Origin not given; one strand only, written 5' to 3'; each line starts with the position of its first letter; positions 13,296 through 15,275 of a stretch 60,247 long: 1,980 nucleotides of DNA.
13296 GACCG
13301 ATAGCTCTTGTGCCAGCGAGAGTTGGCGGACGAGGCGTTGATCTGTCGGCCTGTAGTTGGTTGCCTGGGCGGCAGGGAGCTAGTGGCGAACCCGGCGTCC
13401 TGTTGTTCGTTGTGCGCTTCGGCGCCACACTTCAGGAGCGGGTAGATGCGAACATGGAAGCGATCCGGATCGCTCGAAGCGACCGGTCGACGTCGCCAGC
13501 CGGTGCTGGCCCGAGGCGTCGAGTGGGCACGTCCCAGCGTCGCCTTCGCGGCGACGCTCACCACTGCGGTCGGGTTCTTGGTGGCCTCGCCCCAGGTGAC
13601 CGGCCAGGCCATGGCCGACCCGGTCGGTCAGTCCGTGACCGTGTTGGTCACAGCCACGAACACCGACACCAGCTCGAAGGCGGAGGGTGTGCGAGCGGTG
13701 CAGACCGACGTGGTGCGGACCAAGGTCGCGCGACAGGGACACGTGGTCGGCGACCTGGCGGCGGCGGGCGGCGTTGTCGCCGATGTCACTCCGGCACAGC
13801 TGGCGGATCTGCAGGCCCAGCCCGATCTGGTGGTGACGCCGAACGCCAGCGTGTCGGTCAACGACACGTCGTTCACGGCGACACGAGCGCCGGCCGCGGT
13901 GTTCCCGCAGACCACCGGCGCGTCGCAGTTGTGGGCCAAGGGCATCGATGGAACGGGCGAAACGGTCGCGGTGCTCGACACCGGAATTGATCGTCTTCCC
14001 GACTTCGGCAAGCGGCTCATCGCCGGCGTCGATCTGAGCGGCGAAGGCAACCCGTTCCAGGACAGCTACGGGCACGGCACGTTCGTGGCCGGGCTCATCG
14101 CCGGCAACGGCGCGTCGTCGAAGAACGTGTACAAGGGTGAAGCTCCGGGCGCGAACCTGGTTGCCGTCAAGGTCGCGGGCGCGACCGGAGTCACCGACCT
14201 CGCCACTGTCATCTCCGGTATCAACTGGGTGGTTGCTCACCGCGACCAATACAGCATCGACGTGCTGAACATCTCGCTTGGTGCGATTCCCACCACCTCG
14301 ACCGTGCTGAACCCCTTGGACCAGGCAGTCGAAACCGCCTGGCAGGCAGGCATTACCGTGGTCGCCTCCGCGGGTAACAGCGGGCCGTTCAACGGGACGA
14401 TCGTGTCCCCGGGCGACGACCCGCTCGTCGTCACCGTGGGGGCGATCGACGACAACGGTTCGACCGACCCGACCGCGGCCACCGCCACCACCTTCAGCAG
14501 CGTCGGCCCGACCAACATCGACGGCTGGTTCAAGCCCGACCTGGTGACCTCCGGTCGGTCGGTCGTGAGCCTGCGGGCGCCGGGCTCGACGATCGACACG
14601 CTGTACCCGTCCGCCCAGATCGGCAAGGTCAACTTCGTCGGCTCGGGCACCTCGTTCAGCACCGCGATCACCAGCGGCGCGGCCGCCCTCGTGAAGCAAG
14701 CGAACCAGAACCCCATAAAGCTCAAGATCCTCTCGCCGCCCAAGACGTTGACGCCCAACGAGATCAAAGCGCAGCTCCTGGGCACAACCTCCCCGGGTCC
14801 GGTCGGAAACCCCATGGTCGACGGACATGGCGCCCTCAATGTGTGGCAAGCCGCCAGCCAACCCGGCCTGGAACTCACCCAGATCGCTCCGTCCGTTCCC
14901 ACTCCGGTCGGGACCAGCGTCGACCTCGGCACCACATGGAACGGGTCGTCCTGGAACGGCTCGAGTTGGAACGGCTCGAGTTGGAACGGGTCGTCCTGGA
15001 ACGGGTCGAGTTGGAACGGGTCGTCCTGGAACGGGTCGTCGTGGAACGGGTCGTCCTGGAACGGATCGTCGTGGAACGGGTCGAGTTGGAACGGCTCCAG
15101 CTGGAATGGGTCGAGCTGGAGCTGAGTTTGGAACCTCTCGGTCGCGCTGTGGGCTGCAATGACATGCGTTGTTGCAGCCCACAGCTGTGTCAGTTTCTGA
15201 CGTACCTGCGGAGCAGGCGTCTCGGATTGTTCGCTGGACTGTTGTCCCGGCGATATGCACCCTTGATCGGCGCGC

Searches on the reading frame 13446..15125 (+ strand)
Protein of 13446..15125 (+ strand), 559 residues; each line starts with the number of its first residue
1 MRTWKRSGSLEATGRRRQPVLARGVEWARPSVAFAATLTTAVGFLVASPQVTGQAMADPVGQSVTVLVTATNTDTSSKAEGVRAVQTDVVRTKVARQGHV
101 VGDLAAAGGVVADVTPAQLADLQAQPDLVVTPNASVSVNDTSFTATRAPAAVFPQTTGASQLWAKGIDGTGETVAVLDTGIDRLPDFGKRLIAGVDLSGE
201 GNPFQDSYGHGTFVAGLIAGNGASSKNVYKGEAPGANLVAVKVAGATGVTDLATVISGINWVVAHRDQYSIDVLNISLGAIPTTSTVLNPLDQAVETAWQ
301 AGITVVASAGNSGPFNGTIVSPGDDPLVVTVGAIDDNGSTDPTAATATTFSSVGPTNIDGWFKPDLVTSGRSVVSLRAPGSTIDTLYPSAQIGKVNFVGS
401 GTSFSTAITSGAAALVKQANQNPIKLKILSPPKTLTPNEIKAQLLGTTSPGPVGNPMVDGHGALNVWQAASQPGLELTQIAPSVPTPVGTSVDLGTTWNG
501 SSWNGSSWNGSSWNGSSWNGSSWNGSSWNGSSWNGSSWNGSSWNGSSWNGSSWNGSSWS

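Call 64: search_protein_families(library=pfam, proteins=[window:13446-15125:+], max_evalue=0.00001)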
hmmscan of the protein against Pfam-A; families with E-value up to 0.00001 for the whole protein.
window:13446-15125:+ (559 aa): 1 family
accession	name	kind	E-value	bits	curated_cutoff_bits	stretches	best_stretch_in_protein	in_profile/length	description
PF00082.27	Peptidase_S8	-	1.8e-41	142.8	21.8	1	169-449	1-274/288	Subtilase family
